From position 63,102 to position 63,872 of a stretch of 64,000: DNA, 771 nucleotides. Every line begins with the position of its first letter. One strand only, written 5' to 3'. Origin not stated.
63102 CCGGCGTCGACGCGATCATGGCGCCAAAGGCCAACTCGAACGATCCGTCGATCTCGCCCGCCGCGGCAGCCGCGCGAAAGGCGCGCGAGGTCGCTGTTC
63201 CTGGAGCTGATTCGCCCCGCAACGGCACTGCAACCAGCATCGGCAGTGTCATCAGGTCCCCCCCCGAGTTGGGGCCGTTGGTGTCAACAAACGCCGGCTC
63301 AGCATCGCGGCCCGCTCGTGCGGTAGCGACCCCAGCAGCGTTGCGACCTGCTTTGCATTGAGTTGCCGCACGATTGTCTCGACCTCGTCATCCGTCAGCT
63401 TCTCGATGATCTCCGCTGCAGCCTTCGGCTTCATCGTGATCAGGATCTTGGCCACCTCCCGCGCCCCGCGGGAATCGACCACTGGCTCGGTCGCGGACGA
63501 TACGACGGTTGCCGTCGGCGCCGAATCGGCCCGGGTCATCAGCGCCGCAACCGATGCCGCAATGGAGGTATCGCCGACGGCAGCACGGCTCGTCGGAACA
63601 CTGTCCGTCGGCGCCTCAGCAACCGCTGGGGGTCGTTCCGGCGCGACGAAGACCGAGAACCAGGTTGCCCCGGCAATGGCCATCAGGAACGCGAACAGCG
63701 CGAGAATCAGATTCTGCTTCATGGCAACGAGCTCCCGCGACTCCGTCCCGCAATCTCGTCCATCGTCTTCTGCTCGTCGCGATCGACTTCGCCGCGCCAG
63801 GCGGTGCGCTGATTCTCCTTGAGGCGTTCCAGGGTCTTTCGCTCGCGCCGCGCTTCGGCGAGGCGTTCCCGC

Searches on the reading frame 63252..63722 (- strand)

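Call 76: search_protein_families(library=pfam, proteins=[window:63252-63722:-], max_evalue=0.001)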
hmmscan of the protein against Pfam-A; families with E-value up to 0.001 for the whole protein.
window:63252-63722:- (156 aa): 3 families
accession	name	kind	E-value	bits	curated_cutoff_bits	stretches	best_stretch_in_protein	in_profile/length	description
PF03448.22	MgtE_N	-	1.1e-07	32.7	25.9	1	88-141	28-81/102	MgtE intracellular N domain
PF14842.11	FliG_N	-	8.7e-06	26.7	25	1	86-121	4-39/104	FliG N-terminal domain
PF14841.11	FliG_M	-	2.3e-05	25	25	0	90-120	16-46/76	FliG middle domain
